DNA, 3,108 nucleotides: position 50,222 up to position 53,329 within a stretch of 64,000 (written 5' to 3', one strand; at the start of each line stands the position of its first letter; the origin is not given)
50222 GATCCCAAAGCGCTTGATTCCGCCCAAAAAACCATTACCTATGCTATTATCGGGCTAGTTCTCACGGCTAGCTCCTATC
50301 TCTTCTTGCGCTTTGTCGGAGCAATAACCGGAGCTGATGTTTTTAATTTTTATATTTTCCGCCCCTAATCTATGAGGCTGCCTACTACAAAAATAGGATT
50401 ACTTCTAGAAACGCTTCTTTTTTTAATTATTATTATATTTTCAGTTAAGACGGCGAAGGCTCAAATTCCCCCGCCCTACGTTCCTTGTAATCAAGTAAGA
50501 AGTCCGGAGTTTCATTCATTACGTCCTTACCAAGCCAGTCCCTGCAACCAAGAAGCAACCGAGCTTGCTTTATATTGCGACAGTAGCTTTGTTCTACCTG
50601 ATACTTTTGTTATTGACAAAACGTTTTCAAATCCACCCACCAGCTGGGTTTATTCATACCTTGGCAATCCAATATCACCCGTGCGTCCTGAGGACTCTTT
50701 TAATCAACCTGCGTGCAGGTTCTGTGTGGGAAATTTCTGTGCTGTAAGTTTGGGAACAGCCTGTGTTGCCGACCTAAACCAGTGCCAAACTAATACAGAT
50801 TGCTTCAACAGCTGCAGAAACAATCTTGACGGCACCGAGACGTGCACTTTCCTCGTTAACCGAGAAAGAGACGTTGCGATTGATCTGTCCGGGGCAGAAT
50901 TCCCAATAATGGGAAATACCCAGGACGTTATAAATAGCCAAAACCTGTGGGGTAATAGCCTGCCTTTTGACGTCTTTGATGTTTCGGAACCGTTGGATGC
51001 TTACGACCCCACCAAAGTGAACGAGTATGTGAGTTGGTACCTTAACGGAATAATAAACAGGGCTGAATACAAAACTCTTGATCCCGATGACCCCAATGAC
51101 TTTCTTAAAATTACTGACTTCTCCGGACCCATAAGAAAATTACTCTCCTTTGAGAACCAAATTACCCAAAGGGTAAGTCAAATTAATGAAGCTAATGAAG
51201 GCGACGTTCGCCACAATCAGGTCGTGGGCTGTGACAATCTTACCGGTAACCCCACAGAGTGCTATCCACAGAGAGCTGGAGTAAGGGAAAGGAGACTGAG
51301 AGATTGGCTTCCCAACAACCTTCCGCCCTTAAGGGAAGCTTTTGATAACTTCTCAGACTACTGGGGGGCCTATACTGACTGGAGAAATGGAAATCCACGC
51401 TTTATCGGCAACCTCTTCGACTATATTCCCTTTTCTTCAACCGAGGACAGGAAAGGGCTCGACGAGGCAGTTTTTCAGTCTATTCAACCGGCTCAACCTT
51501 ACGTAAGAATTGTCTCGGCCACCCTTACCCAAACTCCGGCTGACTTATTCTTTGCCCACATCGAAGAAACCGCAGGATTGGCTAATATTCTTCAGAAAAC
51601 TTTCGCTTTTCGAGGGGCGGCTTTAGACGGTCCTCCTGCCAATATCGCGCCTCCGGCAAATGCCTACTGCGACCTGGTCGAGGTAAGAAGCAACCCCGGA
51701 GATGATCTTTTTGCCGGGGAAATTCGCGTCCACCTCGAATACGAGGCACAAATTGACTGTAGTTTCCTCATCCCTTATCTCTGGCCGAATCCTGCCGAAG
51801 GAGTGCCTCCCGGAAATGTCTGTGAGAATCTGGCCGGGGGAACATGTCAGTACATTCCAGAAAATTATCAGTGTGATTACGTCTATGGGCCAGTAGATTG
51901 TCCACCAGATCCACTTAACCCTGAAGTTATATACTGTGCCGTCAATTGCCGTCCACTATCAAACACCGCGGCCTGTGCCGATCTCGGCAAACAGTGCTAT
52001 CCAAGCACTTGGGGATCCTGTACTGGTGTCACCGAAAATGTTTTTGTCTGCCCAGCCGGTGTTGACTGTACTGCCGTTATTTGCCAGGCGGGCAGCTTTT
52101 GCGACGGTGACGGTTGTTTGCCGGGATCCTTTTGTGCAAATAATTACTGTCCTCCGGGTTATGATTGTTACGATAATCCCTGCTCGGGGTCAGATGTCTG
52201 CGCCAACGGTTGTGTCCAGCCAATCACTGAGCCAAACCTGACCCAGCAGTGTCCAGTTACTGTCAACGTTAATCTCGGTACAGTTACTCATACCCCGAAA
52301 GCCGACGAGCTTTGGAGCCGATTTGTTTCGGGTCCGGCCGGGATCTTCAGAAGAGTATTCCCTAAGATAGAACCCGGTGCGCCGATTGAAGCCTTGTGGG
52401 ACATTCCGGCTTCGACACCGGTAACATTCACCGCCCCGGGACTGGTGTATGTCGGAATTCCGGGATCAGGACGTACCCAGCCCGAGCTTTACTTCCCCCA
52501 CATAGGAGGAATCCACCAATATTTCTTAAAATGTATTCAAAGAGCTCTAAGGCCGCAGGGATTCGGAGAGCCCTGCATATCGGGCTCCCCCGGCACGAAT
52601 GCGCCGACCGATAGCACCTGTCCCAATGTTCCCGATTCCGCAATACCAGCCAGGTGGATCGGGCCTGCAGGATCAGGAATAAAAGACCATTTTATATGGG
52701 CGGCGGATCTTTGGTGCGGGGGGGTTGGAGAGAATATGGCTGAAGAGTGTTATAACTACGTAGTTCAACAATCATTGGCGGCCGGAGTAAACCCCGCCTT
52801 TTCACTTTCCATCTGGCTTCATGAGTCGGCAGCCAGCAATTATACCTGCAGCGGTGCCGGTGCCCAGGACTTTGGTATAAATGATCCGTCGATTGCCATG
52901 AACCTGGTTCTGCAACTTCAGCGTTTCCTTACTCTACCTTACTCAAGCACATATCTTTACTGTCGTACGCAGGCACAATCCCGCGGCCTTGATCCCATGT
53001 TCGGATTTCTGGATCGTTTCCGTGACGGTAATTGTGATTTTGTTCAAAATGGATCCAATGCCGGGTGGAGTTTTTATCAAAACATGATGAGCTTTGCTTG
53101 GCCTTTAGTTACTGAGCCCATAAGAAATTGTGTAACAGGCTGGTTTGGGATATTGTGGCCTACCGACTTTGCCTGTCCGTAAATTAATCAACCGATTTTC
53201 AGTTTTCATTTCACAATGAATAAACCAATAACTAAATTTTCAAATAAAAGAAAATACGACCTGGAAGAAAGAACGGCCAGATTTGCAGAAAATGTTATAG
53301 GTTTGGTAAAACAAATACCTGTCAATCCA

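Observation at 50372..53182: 936-aa Cys-rich secreted protein with lysozyme/SLT-like C-terminus directly after the pilin array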

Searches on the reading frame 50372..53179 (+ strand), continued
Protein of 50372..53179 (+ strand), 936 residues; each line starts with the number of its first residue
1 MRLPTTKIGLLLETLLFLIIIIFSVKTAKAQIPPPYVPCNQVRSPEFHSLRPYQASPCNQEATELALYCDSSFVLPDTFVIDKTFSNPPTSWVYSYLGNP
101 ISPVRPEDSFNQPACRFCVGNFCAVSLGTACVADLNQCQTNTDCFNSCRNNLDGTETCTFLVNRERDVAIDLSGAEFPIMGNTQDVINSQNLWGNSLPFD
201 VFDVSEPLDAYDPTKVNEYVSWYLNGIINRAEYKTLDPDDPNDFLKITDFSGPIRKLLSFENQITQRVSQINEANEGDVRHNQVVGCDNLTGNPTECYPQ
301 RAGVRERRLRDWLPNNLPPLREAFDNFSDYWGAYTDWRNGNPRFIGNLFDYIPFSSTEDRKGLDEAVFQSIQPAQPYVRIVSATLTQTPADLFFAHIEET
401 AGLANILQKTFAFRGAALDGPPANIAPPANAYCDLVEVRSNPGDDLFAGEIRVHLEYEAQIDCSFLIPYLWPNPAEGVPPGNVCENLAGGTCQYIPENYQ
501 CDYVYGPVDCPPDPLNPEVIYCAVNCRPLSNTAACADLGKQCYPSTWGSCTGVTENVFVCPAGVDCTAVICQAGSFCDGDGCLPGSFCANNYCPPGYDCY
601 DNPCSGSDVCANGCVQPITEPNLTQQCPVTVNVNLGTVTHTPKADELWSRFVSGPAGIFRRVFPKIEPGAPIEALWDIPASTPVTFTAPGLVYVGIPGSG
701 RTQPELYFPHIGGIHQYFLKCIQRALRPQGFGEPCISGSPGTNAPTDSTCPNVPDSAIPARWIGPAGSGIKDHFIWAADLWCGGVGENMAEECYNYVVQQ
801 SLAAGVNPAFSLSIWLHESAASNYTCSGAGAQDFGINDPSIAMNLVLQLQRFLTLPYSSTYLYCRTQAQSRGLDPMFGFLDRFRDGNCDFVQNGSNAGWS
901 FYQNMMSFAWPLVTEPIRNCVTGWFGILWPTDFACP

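Call 60: find_related_loci(query=A2, collection=genome_contigs, flank=10000)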
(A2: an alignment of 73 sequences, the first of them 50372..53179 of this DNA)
Query A2 (936 aa) in genome_contigs; peptide patterns used: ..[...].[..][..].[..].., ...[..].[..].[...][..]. (x = any residue, [..] = any of these).
109 stretches matched a pattern; 65 encode a relative of the query (tblastn E <= 1e-3); 64 distinct loci.
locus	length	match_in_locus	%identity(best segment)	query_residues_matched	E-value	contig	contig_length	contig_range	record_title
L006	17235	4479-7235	41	10-936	0e+0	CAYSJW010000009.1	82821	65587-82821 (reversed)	MAG TPA_asm: uncultured Gammaproteobacteria bacterium isolate SRP231805_co4_34 genome assembly, contig: k141_195038, who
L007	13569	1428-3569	44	33-739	6e-177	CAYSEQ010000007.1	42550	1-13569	MAG TPA_asm: uncultured Gammaproteobacteria bacterium isolate binchicken_co30_31 genome assembly, contig: NODE_837_lengt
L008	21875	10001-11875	43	33-738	2e-147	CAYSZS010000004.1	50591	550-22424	MAG TPA_asm: uncultured Gammaproteobacteria bacterium isolate SRP050083_co1_18 genome assembly, contig: NODE_170_length_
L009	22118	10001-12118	40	28-750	3e-140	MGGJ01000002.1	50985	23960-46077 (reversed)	MAG: Candidatus Woesebacteria bacterium RIFCSPHIGHO2_01_FULL_39_32 rifcsphigho2_01_scaffold_1085, whole genome shotgun s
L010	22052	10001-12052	39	10-740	2e-135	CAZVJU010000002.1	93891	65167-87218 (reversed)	MAG TPA_asm: uncultured Gammaproteobacteria bacterium isolate SRP050083_co3_9 genome assembly, contig: NODE_85_length_93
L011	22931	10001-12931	39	33-745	2e-114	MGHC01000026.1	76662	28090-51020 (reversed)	MAG: Candidatus Woesebacteria bacterium RIFCSPLOWO2_01_FULL_39_10 rifcsplowo2_01_scaffold_517, whole genome shotgun sequ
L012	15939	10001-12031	36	38-737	2e-113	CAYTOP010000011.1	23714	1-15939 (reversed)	MAG TPA_asm: uncultured Gammaproteobacteria bacterium isolate SRP050083_co1_427 genome assembly, contig: NODE_813_length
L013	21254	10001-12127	35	39-734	4e-112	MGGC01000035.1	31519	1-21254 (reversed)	MAG: Candidatus Woesebacteria bacterium RIFCSPHIGHO2_01_FULL_38_10 rifcsphigho2_01_scaffold_5639, whole genome shotgun s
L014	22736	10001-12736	32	26-853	3e-102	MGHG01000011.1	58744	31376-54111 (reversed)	MAG: Candidatus Woesebacteria bacterium RIFCSPLOWO2_01_FULL_39_23 rifcsplowo2_01_scaffold_465, whole genome shotgun sequ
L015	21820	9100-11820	31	11-936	2e-97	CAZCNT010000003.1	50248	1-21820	MAG TPA_asm: uncultured Gammaproteobacteria bacterium isolate SRP050083_co1_418 genome assembly, contig: NODE_175_length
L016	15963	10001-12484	34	46-936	4e-89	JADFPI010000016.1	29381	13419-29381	MAG: Patescibacteria group bacterium isolate B72T1L10 B72T1L10_NODE1890, whole genome shotgun sequence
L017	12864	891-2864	42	30-889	9e-89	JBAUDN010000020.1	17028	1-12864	MAG: Microgenomates group bacterium isolate MFD13099_ilm_asm_bin3 k127_8244, whole genome shotgun sequence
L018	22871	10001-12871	33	46-910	2e-85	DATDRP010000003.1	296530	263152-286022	MAG TPA_asm: Patescibacteria group bacterium isolate SMAG_U7980 k141_61327, whole genome shotgun sequence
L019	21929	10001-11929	31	1-738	1e-81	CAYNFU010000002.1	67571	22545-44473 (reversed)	MAG TPA_asm: uncultured Gammaproteobacteria bacterium isolate SRP050083_co2_220 genome assembly, contig: NODE_146_length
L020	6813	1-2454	32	175-856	6e-81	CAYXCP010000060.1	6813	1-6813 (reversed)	MAG TPA_asm: uncultured Gammaproteobacteria bacterium isolate SRP278252_co1_241 genome assembly, contig: NODE_21386_leng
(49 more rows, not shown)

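Call 71: search_protein_families(library=ncbifam, proteins=[window:50372-53179:+], max_evalue=0.01)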
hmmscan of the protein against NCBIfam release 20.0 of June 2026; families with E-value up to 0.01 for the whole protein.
window:50372-53179:+ (936 aa): 0 families

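Call 76: search_protein_representatives(alignment_id=A2)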
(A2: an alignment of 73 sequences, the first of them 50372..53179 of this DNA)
Query: 73 sequences, 780 profile positions. Proteins with E-value up to 0.001 (for the whole library): 900; up to 1e-10: 782; up to 1e-30: 503. The best 150 are listed.
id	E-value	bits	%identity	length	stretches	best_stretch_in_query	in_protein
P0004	0.0e+00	1017.3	-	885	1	5-768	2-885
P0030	1.4e-297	1006.0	-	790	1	44-768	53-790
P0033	5.2e-296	1000.8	-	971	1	11-768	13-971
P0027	1.6e-288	976.1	-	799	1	10-768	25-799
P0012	1.1e-285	966.6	-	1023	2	290-768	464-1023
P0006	2.1e-283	959.1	-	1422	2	35-455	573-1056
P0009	2.4e-281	952.3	-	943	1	5-768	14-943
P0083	1.8e-280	949.4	-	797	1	5-767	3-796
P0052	3.2e-279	945.3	-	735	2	8-412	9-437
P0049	3.8e-276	935.1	-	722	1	25-768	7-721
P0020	3.7e-271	918.6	-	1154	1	29-768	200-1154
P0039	1.0e-268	910.6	-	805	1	13-768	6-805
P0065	1.1e-268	910.5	-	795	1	4-680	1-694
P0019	1.7e-260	883.4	-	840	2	8-471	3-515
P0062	3.1e-253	859.3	-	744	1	8-767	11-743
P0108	1.6e-244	830.5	-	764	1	10-771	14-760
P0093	7.1e-242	821.8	-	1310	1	35-767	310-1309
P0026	1.9e-232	790.6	-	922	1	9-741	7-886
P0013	5.9e-221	752.6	-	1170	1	31-775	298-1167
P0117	7.7e-194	662.9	-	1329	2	24-467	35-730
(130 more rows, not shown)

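Call 81: search_solved_structures(query=A2, max_evalue=10, show_alignments=2)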
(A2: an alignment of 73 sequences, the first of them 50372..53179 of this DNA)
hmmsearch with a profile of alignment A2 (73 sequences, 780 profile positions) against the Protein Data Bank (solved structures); distinct sequences matched with E-value up to 10: 1.
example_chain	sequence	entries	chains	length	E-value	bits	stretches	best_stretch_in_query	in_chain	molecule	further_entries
2luu_A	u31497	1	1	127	2.5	9.7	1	415-482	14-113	Midkine-related growth factor Mdk2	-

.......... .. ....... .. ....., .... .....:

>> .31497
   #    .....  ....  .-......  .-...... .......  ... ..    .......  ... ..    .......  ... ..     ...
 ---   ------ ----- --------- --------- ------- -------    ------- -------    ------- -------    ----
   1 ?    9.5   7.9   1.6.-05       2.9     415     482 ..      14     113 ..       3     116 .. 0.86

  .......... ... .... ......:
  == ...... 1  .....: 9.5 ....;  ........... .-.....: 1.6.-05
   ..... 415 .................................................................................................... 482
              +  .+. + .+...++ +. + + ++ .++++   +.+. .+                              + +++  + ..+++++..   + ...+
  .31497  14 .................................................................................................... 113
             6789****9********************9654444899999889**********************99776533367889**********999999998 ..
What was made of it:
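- On Known extracellular Cys-rich repeat families (EGF, furin-like, TNFR, GCC2_GCC3 and similar): The only PDB profile hit is midkine at E=2.5, which is not significant (call 81).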

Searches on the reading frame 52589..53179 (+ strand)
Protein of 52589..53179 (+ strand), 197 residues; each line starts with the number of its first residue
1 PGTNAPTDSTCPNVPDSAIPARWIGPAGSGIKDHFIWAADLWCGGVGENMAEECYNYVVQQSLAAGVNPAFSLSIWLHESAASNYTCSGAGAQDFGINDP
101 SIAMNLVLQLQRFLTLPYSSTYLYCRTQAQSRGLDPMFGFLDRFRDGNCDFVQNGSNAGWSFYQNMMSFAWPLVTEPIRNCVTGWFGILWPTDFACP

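Call 13: search_solved_structures(query=A1, max_evalue=10, show_alignments=3)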
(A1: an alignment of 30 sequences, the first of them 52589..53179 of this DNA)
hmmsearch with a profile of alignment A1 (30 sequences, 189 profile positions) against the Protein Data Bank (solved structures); distinct sequences matched with E-value up to 10: 1.
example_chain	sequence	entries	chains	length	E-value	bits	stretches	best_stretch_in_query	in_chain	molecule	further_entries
8qak_A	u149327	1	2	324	0.76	13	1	20-113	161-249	Glycoside hydrolase family 20 catalytic domain-containing protein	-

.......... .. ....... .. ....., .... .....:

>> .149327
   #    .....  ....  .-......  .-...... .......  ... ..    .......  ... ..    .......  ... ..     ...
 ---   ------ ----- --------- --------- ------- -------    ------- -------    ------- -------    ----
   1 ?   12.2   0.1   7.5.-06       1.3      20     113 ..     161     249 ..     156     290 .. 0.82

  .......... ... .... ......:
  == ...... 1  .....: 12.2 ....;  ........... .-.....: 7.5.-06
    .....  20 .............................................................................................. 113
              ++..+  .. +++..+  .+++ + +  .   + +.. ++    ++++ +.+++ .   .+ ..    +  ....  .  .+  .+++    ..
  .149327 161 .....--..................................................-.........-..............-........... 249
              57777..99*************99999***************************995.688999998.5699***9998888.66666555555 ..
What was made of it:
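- Tried and rejected: The type-A tail profile against PDB gave only a spurious GH20 hit at E=0.76 (call 13).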

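Call 14: search_protein_families(library=pfam, alignment_id=A1, max_evalue=1)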
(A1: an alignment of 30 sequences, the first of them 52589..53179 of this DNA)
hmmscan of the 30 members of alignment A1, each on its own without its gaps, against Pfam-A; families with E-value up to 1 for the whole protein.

A. member 1, window:52589-53179:+ (197 aa): 2 families
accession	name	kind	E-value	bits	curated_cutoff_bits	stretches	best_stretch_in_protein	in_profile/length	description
PF06253.16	MTTB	-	0.084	11.3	25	1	90-127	305-342/500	Trimethylamine methyltransferase (MTTB)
PF01867.21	Cas_Cas1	-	0.093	12.3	22.3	1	114-148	192-226/283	CRISPR associated protein Cas1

B. families by the number of members that match (of 30 scanned): 3 families
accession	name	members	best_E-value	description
PF06253.16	MTTB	4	0.012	Trimethylamine methyltransferase (MTTB)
PF01867.21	Cas_Cas1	4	0.024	CRISPR associated protein Cas1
PF15342.11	FAM212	1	0.11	FAM212 family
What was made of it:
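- Closest known: VirB1-class T4SS peptidoglycan hydrolases of monoderms. Different: The glycosidase domain is C-terminal and unrecognised by Pfam SLT models (call 14).
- Sequence-level membership in SLT families is not met (call 14).
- Tried and rejected: All 30 tails against Pfam gave only noise, such as MTTB and Cas1 (call 14).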

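Call 23: predict_structure(alignment_id=A1)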
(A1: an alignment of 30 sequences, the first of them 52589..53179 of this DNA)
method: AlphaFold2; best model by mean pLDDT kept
length: 197 residues; sequences in the alignment: 30
mean_pLDDT: 92.1   pTM: 0.90
mean pLDDT of the five models: 92.1, 91.9, 91.8, 91.4, 91.2
residues with pLDDT >= 90: 160; 70-90: 28; 50-70: 4; < 50: 5
segments of 3 or more residues with pLDDT < 50: 1-5
pLDDT, mean of each block of 10 residues (from residue 1): 53 96 88 96 92 97 98 97 92 92 93 98 98 97 96 96 96 88 86 91
secondary structure, 60 per line:
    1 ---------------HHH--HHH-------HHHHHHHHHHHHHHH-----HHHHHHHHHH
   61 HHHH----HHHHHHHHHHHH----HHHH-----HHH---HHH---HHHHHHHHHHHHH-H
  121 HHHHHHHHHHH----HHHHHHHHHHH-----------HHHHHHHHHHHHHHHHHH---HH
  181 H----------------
elements in order: H31-45 H51-64 H69-80 H85-88 H106-118 H120-131 H136-146 H158-175
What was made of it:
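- On Lysozyme-like superfamily (GH23 SLT / goose-type lysozyme; GH73): The AF2 model has pLDDT 92 (call 23).
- The AF2 model has pLDDT 92 and pTM 0.90 (call 23).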

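Call 26: fold_search(model_id=the predicted structure, library=pdb)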
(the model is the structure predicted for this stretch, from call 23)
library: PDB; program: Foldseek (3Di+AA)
matches with E <= 10: 91; with E <= 0.001: 0
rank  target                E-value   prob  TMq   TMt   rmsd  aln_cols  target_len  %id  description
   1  3gxk_C                3.9e-02  0.87  0.39  0.42  11.3       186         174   13  The crystal structure of g-type lysozyme from Atlantic cod (Gadus morhua L.) in complex with NAG oligomers sheds new l (released 2009-10-20)
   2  3gxk_D                6.5e-02  0.75  0.38  0.40  10.6       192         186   14  The crystal structure of g-type lysozyme from Atlantic cod (Gadus morhua L.) in complex with NAG oligomers sheds new l (released 2009-10-20)
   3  8yxk_A                9.0e-02  0.84  0.39  0.48   7.0       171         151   17  X-ray structure of Clostridioides difficile endolysin Ecd09610 glucosaminidase domain. (released 2024-05-15)
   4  3gxk_B                1.7e-01  0.84  0.47  0.49  10.1       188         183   13  The crystal structure of g-type lysozyme from Atlantic cod (Gadus morhua L.) in complex with NAG oligomers sheds new l (released 2009-10-20)
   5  3mgw                  1.7e-01  0.75  0.44  0.47  10.6       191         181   12  Thermodynamics and structure of a salmon cold-active goose-type lysozyme (released 2010-05-05)
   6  3gxk_A                2.0e-01  0.54  0.39  0.40  10.6       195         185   13  The crystal structure of g-type lysozyme from Atlantic cod (Gadus morhua L.) in complex with NAG oligomers sheds new l (released 2009-10-20)
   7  3wyh_A                2.6e-01  0.66  0.43  0.45  10.1       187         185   16  Structure of disulfide bond deletion mutant of ostrich egg white lysozyme (released 2014-10-15)
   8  5aa3_A                3.0e-01  0.47  0.39  0.21   8.5       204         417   13  Crystal structure of MltF from Pseudomonas aeruginosa in the presence of tetrasaccharide and tetrapeptide (released 2016-10-12)
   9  4g9s_A                3.8e-01  0.44  0.41  0.43  10.8       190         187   12  Crystal structure of Escherichia coli PliG in complex with Atlantic salmon g-type lysozyme (released 2012-11-07)
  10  7qvd                  5.0e-01  0.06  0.16  0.10  16.9       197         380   13  X-ray structure of the lytic transglycosylase SltB2 from Pseudomonas aeruginosa (released 2023-08-16)
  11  153l                  5.6e-01  0.38  0.39  0.41   6.8       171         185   15  THE REFINED STRUCTURES OF GOOSE LYSOZYME AND ITS COMPLEX WITH A BOUND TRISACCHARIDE SHOW THAT THE "GOOSE-TYPE LYSOZYMES  (released 1995-01-26)
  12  4anr                  5.6e-01  0.06  0.17  0.12  16.6       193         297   11  Crystal structure of soluble lytic Transglycosylase SltB1 from Pseudomonas aeruginosa (released 2012-04-04)
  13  1gbs                  5.9e-01  0.41  0.41  0.43   6.5       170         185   14  CRYSTAL STRUCTURE OF BLACK SWAN GOOSE-TYPE LYSOZYME AT 1.8 ANGSTROMS RESOLUTION (released 1995-07-10)
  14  5a5x_A                9.2e-01  0.28  0.39  0.21   7.5       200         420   12  Crystal Structure of Se-Met MltF from Pseudomonas aeruginosa (released 2016-10-12)
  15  5o8x_A                9.7e-01  0.05  0.18  0.12  16.5       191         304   12  The X-ray Structure of Catenated Lytic Transglycosylase SltB1 from Pseudomonas aeruginosa (released 2017-11-29)
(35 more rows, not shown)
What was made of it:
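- On Lysozyme-like superfamily (GH23 SLT / goose-type lysozyme; GH73): The top 33 Foldseek PDB hits are all lysozyme-superfamily enzymes, best E=0.04, probability 0.87, TM 0.4-0.5 (call 26).
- The best has E=0.04 and probability 0.87 (call 26). Individual Foldseek E-values are weak (0.04-1) and TM-scores are 0.4-0.5 (call 26).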
